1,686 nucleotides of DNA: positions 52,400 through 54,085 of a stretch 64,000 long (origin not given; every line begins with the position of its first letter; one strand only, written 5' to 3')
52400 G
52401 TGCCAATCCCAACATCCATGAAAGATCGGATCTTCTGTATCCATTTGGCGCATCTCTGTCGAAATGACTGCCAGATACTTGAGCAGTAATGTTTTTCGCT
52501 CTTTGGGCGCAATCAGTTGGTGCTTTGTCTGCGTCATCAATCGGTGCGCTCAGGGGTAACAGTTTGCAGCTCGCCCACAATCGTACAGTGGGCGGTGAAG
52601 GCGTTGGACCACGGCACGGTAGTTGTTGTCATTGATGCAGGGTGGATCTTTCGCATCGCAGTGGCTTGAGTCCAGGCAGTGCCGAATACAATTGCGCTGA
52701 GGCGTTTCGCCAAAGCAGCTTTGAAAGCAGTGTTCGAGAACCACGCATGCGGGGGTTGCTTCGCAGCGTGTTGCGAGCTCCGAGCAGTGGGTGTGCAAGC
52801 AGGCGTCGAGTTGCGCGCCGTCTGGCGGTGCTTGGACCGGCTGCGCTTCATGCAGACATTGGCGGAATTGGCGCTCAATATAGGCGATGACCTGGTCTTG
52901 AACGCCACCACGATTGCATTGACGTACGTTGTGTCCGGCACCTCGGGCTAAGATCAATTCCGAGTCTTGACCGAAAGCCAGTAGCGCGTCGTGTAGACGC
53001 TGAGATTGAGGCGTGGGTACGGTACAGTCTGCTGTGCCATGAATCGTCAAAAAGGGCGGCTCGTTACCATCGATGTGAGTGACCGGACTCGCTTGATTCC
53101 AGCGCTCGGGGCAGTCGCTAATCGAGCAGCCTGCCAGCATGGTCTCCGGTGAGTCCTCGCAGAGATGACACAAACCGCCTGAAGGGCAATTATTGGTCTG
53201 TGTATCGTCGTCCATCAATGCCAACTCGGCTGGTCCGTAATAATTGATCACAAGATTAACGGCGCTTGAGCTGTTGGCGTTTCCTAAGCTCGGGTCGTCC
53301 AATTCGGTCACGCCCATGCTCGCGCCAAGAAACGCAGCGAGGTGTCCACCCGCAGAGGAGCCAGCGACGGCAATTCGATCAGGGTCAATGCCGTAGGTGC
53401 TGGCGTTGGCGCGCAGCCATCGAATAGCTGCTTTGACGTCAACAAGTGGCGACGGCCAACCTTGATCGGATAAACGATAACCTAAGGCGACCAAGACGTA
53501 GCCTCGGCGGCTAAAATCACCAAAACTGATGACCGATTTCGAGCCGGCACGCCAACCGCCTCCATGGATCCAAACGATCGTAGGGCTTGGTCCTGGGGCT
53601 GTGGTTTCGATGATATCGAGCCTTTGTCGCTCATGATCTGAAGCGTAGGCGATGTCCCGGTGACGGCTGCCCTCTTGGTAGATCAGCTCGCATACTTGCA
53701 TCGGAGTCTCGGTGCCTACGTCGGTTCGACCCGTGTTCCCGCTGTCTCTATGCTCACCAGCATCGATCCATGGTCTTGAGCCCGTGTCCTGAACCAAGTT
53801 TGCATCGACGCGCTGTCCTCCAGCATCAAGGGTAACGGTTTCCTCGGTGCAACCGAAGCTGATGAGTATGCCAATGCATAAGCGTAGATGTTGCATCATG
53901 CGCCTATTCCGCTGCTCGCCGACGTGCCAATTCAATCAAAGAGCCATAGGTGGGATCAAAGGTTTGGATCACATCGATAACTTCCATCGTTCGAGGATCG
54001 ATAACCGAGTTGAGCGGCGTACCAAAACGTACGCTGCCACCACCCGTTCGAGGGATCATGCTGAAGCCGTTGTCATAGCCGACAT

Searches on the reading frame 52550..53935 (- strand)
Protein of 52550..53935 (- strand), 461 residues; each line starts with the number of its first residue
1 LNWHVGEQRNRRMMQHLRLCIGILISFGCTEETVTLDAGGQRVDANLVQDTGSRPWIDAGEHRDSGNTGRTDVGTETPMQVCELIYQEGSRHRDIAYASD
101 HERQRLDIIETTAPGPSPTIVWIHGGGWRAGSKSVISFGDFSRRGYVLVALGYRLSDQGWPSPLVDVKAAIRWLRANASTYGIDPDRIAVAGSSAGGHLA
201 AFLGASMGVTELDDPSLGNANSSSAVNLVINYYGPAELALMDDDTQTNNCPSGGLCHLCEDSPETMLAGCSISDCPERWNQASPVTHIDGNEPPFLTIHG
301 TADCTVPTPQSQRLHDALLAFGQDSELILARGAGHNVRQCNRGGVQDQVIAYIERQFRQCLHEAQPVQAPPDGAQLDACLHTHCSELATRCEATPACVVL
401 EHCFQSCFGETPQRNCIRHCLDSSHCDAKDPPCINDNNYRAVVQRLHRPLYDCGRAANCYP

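Call 77: search_protein_families(library=pfam, proteins=[window:52550-53935:-], max_evalue=0.001)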
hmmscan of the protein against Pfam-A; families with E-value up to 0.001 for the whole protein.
window:52550-53935:- (461 aa): 5 families
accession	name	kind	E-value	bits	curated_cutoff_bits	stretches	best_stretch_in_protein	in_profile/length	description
PF20434.5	BD-FAE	-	6.5e-52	176.6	26.8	1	112-318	8-215/215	BD-FAE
PF07859.19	Abhydrolase_3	-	1e-14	55.2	25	1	120-336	1-207/210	alpha/beta hydrolase fold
PF00135.34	COesterase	-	2.2e-14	53.7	27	1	116-206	102-203/515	Carboxylesterase family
PF00326.27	Peptidase_S9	-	7.4e-13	48.9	22.6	1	276-357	126-210/213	Prolyl oligopeptidase family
PF12697.13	Abhydrolase_6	-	2.4e-07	32.1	26.3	1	120-336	1-205/217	Alpha/beta hydrolase family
